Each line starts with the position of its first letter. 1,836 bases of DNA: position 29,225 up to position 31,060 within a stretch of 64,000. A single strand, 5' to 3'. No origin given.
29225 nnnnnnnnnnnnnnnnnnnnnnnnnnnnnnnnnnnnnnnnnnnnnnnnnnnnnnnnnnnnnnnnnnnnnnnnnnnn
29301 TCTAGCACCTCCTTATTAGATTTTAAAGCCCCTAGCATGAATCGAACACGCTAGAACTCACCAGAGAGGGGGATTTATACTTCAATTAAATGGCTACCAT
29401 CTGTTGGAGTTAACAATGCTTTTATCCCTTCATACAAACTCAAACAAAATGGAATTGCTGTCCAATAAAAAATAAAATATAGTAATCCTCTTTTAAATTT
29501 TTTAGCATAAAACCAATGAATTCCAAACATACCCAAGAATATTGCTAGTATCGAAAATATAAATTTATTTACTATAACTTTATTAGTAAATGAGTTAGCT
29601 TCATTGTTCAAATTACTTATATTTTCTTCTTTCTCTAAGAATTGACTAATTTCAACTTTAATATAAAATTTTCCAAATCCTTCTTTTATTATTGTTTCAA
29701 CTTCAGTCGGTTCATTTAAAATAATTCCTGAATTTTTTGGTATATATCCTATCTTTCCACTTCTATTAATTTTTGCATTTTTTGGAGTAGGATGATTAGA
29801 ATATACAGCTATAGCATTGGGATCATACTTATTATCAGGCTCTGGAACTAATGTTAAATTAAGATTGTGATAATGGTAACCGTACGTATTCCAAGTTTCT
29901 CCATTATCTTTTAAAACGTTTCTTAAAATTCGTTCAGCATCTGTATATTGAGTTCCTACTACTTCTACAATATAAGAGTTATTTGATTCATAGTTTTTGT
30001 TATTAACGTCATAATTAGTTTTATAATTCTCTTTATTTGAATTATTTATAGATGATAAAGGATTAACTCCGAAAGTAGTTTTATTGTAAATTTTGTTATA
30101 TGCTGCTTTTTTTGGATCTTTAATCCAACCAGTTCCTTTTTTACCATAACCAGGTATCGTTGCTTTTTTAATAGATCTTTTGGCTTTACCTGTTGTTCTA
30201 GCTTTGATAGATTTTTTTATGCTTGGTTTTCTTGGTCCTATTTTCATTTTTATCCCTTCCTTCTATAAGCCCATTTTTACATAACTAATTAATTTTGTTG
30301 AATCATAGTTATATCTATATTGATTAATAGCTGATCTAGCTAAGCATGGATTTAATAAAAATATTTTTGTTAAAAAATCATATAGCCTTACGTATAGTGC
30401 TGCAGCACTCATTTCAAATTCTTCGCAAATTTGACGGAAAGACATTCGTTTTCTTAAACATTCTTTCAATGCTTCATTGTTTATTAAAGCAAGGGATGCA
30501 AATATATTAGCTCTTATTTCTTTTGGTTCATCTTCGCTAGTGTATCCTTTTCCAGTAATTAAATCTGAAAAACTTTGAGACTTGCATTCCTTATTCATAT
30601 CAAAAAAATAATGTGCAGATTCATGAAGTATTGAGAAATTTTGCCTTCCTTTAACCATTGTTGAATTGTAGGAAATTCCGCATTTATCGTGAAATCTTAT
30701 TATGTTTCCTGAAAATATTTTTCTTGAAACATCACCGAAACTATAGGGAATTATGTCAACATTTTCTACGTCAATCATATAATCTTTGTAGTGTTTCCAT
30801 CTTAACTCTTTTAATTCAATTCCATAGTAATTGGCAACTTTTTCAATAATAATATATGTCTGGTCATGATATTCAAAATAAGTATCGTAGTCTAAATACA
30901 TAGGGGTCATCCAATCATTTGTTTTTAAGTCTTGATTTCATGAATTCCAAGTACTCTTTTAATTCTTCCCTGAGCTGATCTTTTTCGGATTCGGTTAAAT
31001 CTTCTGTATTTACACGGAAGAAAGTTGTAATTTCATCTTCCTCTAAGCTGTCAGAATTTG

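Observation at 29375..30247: Membrane-anchored HIRAN-domain protein (Lys-rich N-terminus + HIRAN + TM2 anchor) at the integrase/repressor moron site: candidate DNA-end-sensing superinfection exclusion or defence protein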

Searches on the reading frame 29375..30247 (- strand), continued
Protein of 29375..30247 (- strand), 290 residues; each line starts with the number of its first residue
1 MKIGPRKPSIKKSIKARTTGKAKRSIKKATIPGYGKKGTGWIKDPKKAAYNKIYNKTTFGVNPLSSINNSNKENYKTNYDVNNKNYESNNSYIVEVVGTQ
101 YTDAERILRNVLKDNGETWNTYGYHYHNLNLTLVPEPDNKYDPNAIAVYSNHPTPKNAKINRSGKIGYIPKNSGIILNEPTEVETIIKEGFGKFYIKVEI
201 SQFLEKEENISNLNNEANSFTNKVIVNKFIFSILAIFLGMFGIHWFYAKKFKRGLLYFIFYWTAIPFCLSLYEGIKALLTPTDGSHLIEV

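Call 85: find_related_loci(query=A1, collection=genome_contigs, flank=4000)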
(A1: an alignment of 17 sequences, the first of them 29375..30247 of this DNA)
Query A1 (290 aa) in genome_contigs; peptide patterns used: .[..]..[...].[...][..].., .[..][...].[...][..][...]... (x = any residue, [..] = any of these).
91 stretches matched a pattern; 31 encode a relative of the query (tblastn E <= 1e-3); 31 distinct loci.
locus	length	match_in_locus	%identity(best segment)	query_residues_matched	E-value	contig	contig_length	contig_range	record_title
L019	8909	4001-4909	69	1-288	2e-141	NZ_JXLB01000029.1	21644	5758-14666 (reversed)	Enterococcus ratti strain DSM 15687 Scaffold29, whole genome shotgun sequence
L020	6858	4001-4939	65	1-290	5e-126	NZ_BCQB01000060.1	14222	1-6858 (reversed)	Enterococcus durans NBRC 100479 = LMG 10746 strain NBRC 100479, whole genome shotgun sequence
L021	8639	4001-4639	51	93-290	6e-58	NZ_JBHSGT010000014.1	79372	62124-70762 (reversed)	Enterococcus eurekensis strain CCUG 61259 platanus_K_17_124_14, whole genome shotgun sequence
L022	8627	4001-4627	48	93-290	1e-56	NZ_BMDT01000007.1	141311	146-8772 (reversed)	Enterococcus alcedinis strain CCM 8433 sequence07, whole genome shotgun sequence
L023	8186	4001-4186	47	227-287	3e-10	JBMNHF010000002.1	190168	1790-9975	MAG: Oscillospiraceae bacterium isolate SBF912LR0HQ0115 contig_35665, whole genome shotgun sequence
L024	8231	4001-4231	34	200-271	7e-10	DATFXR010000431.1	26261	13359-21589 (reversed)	MAG TPA_asm: Vicinamibacterales bacterium isolate SMAG_U9522 k141_9021097, whole genome shotgun sequence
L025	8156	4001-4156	50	233-286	8e-9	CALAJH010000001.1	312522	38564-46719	MAG: uncultured Bacteroidia bacterium isolate N1_Bin_Bin_164_1 genome assembly, contig: c_000001135640, whole genome sho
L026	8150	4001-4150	51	227-275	1e-8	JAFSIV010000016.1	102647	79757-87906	MAG: Clostridia bacterium isolate RGIG3182 Goat_Rectum.Co__c2182644, whole genome shotgun sequence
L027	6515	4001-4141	47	232-278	2e-8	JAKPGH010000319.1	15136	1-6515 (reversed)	MAG: Bacillota bacterium isolate JPMR_metabat.64_sub k141_264521, whole genome shotgun sequence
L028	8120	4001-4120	53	227-266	1e-8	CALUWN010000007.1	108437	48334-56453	MAG: uncultured Mucispirillum sp. isolate BRZ_AT__bin62 genome assembly, contig: BRZ_AT__NODE_280_length_108437_cov_33.0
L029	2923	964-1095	39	233-276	2e-8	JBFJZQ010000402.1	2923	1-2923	MAG: Oleiphilaceae bacterium isolate Mix_sand19.2022.05.Z.36 k141_3356493_length_2923_cov_11.0065, whole genome shotgun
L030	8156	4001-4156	42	227-281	3e-8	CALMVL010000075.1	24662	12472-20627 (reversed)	MAG TPA_asm: uncultured Granulicella sp. isolate SRR13685148_bin.7_CONCOCT_v1.1_MAG genome assembly, contig: NODE_421_le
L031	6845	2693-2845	41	233-283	6e-8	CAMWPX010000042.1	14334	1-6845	MAG TPA_asm: uncultured Porphyromonadaceae bacterium isolate SRR14411332_bin.12_metawrap_v1.3_MAG genome assembly, conti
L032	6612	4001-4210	39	227-288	7e-8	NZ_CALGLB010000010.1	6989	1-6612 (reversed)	MAG: uncultured Prevotella sp. isolate ERR2013610_bin.77_CONCOCT_v1.1_MAG ERZ1309921.6082, whole genome shotgun sequence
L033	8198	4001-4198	39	227-285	2e-7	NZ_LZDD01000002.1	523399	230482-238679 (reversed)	Streptococcus bovimastitidis strain NZ1587 contig000002, whole genome shotgun sequence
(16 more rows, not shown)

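Call 96: fold_search(model_id=the predicted structure, library=viral)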
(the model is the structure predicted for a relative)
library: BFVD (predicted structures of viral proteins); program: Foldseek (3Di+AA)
matches with E <= 10: 402; with E <= 0.001: 0
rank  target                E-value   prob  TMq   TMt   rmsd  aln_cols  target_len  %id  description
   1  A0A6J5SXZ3            2.6e-03  1.00  0.23  0.34  10.4       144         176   18  HIRAN domain containing protein [uncultured Caudovirales phage]
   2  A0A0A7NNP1            3.5e-03  0.99  0.20  0.34   7.1       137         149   18  HIRAN domain-containing protein [Lactobacillus phage LfeInf]
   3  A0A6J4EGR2            6.3e-03  0.99  0.21  0.41   8.3       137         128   14  (no name in the UniProt tables at hand)
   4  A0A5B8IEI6            7.1e-03  0.99  0.19  0.40   7.8       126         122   21  HIRAN domain protein [Mimiviridae sp. ChoanoV1]
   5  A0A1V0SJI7            5.6e-02  0.28  0.13  0.23  12.2       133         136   14  Uncharacterized protein [Klosneuvirus KNV1]
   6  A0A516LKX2            6.3e-02  0.47  0.17  0.16  14.1       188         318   12  (no name in the UniProt tables at hand)
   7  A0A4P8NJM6            1.1e-01  0.51  0.14  0.32  12.1       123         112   11  (no name in the UniProt tables at hand)
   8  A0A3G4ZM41            1.2e-01  0.10  0.08  0.16  20.7       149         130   16  Uncharacterized protein [Terrestrivirus sp.]
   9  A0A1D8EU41            1.3e-01  0.57  0.22  0.13  13.1       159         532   11  DNA binding domain protein [Propionibacterium phage E6]
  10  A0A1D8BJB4            1.3e-01  0.20  0.12  0.22  13.3       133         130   20  SIFV.gp50-like protein [Sulfolobus islandicus filamentous virus 2]
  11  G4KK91                1.5e-01  0.33  0.16  0.14  12.9       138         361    7  (no name in the UniProt tables at hand)
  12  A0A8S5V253            1.9e-01  0.20  0.12  0.16  15.6       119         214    7  Uncharacterized protein [Myoviridae sp. ctJ2i1]
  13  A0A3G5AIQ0            2.2e-01  0.07  0.10  0.11  16.1       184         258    9  mRNA 5'-phosphatase [Sylvanvirus sp.]
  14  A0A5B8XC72            2.2e-01  0.07  0.09  0.06  14.1       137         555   12  G1340L [African swine fever virus]
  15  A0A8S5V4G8            2.3e-01  0.47  0.14  0.13   8.1       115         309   16  HIRAN domain [Myoviridae sp. ctKkB1]
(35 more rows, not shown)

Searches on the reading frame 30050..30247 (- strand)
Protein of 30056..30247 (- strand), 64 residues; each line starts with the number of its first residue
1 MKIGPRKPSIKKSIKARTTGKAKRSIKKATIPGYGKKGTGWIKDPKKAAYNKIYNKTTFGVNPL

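Call 33: search_protein_representatives(protein=window:30056-30247:-)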
Query: 64 residues. Proteins with E-value up to 0.001 (for the whole library): 1252; up to 1e-10: 786; up to 1e-30: 0. The best 150 are listed.
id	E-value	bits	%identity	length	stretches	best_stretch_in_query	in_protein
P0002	1.2e-30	120.1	92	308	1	1-64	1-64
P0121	3.7e-28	112.3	87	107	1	1-63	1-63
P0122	8.6e-28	111.1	87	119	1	1-63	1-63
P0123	2.5e-27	109.7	86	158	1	1-64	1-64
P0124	4.0e-27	109.1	81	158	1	1-64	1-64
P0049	8.6e-27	108.0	86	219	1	1-63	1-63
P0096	2.5e-26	106.5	83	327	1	1-63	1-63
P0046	3.0e-26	106.3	81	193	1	1-63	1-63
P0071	5.4e-26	105.5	84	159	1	1-62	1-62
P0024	5.5e-26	105.4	78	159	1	1-64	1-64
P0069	2.0e-25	103.7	82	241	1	1-62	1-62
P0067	4.0e-25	102.8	82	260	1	1-62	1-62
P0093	1.1e-24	101.4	75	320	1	1-64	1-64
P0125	1.1e-24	101.4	81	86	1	1-62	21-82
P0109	1.2e-24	101.2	84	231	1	1-61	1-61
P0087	6.7e-24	98.9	84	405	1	1-61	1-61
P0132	1.0e-23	98.3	81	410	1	1-62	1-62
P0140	4.9e-23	96.2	81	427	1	1-63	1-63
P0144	1.5e-22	94.7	76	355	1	1-63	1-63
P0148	2.1e-22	94.2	70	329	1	1-63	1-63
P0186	8.9e-21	89.1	74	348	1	1-62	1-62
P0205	1.9e-20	88.0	75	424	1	1-63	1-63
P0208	2.5e-20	87.6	66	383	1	1-62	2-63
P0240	3.2e-19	84.2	73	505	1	1-60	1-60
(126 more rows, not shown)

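Call 65: search_protein_families(library=pfam, proteins=[P0132], max_evalue=0.01)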
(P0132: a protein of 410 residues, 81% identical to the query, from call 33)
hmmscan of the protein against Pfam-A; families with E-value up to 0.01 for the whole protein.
P0132 (410 aa): 0 families

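Call 67: search_protein_families(library=pfam, proteins=[P0144, P0140, P0205, P0240, P0208, P0186, P0148], max_evalue=0.001)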
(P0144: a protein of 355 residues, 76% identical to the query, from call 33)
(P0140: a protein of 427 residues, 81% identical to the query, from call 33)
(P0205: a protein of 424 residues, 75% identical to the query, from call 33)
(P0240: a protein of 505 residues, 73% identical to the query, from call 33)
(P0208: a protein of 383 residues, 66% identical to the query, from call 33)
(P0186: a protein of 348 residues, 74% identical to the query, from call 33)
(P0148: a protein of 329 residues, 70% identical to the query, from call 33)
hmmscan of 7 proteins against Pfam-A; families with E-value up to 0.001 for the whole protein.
P0144 (355 aa): 1 family
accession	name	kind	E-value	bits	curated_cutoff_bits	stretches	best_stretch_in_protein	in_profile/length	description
PF00929.31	RNase_T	-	1.5e-20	74.8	24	1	173-331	1-164/164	Exonuclease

P0140 (427 aa): 3 families
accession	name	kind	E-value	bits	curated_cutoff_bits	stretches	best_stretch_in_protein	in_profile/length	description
PF12773.13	DZR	-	1.1e-08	35.5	27.3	2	107-150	1-45/45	Double zinc ribbon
PF13240.11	Zn_Ribbon_1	-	2.1e-07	31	25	1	107-126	2-21/23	zinc-ribbon domain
PF24844.1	PolC_DP2_central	-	0.00049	19.5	24.3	0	155-186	333-364/372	DNA polymerase II large subunit DP2, central domain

P0205 (424 aa): 1 family
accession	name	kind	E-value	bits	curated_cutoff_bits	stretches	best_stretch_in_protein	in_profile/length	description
PF08797.16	HIRAN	-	9.7e-10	38.6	24.7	1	231-285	5-56/96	HIRAN domain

P0240 (505 aa): 1 family
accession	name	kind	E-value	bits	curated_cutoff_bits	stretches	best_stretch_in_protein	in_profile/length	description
PF13208.11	TerB_N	-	1.5e-16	61.2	25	1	252-374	28-152/207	TerB N-terminal domain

P0208 (383 aa): 1 family
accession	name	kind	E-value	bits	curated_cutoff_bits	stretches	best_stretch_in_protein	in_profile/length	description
PF05154.21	TM2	-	5e-11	43.1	27.9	1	115-157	8-51/51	TM2 domain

P0186 (348 aa): 0 families

P0148 (329 aa): 1 family
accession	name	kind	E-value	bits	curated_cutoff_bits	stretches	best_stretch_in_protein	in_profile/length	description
PF05154.21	TM2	-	1.4e-09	38.5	27.9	1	100-140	10-51/51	TM2 domain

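Call 69: find_encoding_contigs(protein=P0144, flank=5000, max_places=3)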
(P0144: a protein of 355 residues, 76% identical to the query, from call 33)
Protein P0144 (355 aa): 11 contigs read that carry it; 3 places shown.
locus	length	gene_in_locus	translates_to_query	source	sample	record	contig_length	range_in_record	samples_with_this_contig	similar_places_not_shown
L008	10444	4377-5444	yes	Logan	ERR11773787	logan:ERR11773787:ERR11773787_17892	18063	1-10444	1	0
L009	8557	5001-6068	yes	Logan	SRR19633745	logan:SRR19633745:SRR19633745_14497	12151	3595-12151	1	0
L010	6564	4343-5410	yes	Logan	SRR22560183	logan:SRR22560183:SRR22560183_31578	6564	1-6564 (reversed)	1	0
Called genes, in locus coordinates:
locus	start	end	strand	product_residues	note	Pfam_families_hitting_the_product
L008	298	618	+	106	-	-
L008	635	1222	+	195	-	PF02452:PemK_toxin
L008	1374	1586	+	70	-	-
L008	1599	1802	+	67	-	-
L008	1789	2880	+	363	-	PF14657:Arm-DNA-bind_4, PF14659:Phage_int_SAM_3, PF00589:Phage_integrase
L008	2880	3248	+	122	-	-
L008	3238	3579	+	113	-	PF21983:NikA-like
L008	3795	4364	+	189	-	-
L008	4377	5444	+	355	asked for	PF00929:RNase_T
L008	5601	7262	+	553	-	PF04326:SLFN_AlbA_2, PF13749:HATPase_c_4, PF12802:MarR_2 (faint), PF22168:DIP2311-like_C (faint)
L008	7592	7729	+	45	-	-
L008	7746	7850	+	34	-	-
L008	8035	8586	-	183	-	PF12844:HTH_19, PF13560:HTH_31, PF01381:HTH_3, PF04545:Sigma70_r4 (faint)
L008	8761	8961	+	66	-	-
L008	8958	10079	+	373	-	PF14657:Arm-DNA-bind_4, PF14659:Phage_int_SAM_3, PF22022:Phage_int_M (faint), PF00589:Phage_integrase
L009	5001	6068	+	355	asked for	PF00929:RNase_T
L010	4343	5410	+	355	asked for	PF00929:RNase_T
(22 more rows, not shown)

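Call 71: search_dna_similar(query=window:30056-30247:-, collection=phages, mode=protein, max_rows=60, rows=spread, max_evalue=0.001)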
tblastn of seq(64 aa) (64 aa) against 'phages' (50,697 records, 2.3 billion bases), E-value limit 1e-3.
Records with a match: 96; places in all: 96; records where one place covers at least 80% of the query: 92.
Best place of each record, by identity: 80-90% 8; 60-80% 64; <60% 24.
By first word of the organism name: Streptococcus 47; Paenibacillus 21; Enterococcus 6; Lactococcus 5; Bacteriophage 4; Clostridium 4; Lactobacillus 4; Terrisporobacter 1; Siphoviridae 1; Latilactobacillus 1; and 2 more.
By host as written in the record: Paenibacillus larvae ATCC 9545 8; Paenibacillus larvae 8; - 7; Enterococcus faecalis 6; Streptococcus equinus MEM7 5; Lactococcus lactis 4; Streptococcus equinus MEM36 3; Streptococcus mitis SF100 2; and 46 more.
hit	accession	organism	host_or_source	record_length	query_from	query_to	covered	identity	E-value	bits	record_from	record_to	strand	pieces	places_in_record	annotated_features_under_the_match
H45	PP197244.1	Terrisporobacter phage TPELB_ph1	Terrisporobacter petrolearius ELB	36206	1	64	100%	81.3%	2e-27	107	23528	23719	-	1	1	hypothetical protein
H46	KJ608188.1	Enterococcus phage EFC-1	Enterococcus faecalis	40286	1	59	92%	81.4%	2e-23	96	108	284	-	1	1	hypothetical protein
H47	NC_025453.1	Enterococcus phage EFC-1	Enterococcus faecalis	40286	1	59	92%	81.4%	2e-23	96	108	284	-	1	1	hypothetical protein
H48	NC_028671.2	Enterococcus phage vB_EfaS_IME197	Enterococcus faecalis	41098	1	59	92%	81.4%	4e-23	95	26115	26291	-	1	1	hypothetical protein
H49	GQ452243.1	Enterococcus phage phiEf11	Enterococcus faecalis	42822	1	59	92%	81.4%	4e-23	95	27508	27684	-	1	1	conserved hypothetical protein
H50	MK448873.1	Streptococcus phage Javan202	Streptococcus equinus ES1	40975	1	64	100%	71.9%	3e-23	96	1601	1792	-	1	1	hypothetical protein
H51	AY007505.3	Streptococcus phage SM1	Streptococcus mitis SF100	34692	1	64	100%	71.9%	7e-23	94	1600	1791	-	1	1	2: gp2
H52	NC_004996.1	Streptococcus phage SM1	Streptococcus mitis SF100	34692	1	64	100%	71.9%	7e-23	94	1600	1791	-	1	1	gp2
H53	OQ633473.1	Streptococcus phage vB_Sags-UPM1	Streptococcus agalactiae smyh01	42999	1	60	94%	75.0%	8e-21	89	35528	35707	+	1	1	hypothetical protein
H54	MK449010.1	Streptococcus phage Javan90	Streptococcus canis ERR438798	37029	1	60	94%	75.0%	8e-21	89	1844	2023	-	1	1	hypothetical protein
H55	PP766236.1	Streptococcus phage phiGBSVK-E2_GBSInt6.1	Streptococcus agalactiae JN_AR_GBS42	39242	1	60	94%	75.0%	7e-19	83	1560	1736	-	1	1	hypothetical protein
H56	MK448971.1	Streptococcus phage Javan52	Streptococcus agalactiae ...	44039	1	60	94%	75.0%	7e-19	83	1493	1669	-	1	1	hypothetical protein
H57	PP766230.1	Streptococcus phage phiGBSVK-E1_GBSInt3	Streptococcus agalactiae JN_AR_GBS78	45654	1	60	94%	75.0%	7e-19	83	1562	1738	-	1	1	hypothetical protein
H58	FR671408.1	Streptococcus phage 23782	Streptococcus pneumoniae, strain 23782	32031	1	64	100%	70.3%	5e-23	95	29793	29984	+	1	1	scaffold 2 | Phage HIRAN domain protein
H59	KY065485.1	Streptococcus phage IPP45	Streptococcus pneumoniae 670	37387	1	64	100%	70.3%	6e-23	95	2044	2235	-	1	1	hypothetical protein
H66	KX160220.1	Lactococcus phage Dub35A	Lactococcus lactis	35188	1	64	100%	68.8%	1e-18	83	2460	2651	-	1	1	hypothetical protein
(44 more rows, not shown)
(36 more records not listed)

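Call 72: get_annotated_region(hit=H66, flank=2600)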
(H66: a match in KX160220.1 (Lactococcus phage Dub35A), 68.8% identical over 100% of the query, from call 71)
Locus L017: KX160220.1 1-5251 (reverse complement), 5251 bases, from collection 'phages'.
description: Lactococcus phage Dub35A, complete genome.
organism: Lactococcus phage Dub35A (NCBI taxid 1868862)
taxonomy: Viruses; Duplodnaviria; Heunggongvirae; Uroviricota; Caudoviricetes
host: Lactococcus lactis; source: -; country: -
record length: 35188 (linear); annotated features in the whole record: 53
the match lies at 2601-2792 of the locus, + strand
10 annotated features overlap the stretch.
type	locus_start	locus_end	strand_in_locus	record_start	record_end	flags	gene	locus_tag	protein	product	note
CDS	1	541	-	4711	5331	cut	-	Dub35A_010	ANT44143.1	hypothetical protein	-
CDS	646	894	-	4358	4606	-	-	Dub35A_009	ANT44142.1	hypothetical protein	-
CDS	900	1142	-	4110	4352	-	-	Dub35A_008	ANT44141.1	hypothetical protein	-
CDS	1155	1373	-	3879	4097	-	-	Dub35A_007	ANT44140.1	hypothetical protein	-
CDS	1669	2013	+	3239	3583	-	-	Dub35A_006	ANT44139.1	XRE family transcriptional regulator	-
CDS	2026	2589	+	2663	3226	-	-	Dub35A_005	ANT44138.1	hypothetical protein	-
CDS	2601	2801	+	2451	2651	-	-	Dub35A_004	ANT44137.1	hypothetical protein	-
CDS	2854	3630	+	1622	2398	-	-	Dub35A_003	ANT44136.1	glycoside hydrolase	glycoside hydrolase, family 25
CDS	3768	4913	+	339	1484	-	-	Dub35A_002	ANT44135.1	integrase family protein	-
CDS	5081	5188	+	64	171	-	-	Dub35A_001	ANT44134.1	hypothetical protein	-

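Call 89: search_solved_structures(query=A3, max_evalue=10, show_alignments=3)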
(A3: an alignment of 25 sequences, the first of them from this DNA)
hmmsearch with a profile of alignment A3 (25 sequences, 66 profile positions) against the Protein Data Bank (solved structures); distinct sequences matched with E-value up to 10: 2.
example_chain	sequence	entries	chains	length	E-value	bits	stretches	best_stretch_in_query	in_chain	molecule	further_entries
5gt5_A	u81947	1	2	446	0.3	14.1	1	35-60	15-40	Pectate lyase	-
4v61_BZ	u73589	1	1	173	2.7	11.1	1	6-32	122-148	Ribosomal Protein L29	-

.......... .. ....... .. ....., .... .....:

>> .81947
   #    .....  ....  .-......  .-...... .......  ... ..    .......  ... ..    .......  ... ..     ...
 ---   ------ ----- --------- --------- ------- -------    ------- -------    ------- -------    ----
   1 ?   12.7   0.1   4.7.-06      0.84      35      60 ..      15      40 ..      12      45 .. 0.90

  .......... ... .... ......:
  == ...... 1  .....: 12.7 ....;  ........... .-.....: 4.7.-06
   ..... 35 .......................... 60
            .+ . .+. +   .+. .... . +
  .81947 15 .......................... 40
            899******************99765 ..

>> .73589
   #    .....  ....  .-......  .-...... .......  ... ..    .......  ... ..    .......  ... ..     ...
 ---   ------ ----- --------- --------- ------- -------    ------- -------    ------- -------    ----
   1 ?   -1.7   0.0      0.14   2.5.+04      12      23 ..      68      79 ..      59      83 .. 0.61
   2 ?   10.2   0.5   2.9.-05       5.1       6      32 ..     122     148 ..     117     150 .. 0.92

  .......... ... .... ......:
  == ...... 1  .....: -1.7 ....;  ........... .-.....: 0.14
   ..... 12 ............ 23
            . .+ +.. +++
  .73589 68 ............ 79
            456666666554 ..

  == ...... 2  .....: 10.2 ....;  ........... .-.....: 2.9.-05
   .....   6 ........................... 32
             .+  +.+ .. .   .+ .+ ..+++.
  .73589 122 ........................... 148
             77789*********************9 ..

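Call 90: search_protein_families(library=pfam, alignment_id=A3, max_evalue=10)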
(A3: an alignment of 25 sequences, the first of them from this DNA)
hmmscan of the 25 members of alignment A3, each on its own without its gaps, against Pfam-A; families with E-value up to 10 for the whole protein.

A. member 1, seq(66 aa): 0 families

B. families by the number of members that match (of 25 scanned): 3 families
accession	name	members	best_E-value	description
PF22230.1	Csx1_CARF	5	0.039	CRISPR system endoribonuclease Csx1, CARF domain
PF19209.5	CoV_S1_C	1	0.085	Coronavirus spike glycoprotein S1, C-terminal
PF12023.13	DUF3511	1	0.38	Domain of unknown function (DUF3511)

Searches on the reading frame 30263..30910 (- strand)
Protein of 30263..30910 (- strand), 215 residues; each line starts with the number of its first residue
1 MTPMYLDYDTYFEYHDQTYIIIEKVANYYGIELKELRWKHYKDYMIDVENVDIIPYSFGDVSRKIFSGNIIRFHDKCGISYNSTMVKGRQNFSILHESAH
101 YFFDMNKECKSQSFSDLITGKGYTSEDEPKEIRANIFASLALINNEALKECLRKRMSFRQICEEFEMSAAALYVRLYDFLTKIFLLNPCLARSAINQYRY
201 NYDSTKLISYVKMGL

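Call 3: search_protein_families(library=pfam, proteins=[window:30263-30910:-], max_evalue=1)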
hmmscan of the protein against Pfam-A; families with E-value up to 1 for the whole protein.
window:30263-30910:- (215 aa): 3 families
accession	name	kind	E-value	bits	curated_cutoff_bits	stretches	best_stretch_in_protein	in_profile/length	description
PF06114.19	Peptidase_M78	-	5.7e-13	49.2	22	1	78-176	30-122/123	IrrE N-terminal-like domain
PF05225.22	HTH_psq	-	0.046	13.9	20.4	1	145-175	6-35/45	helix-turn-helix, Psq domain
PF06504.17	RepC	-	0.21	11.2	22.8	1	104-196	99-189/272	Replication protein C (RepC)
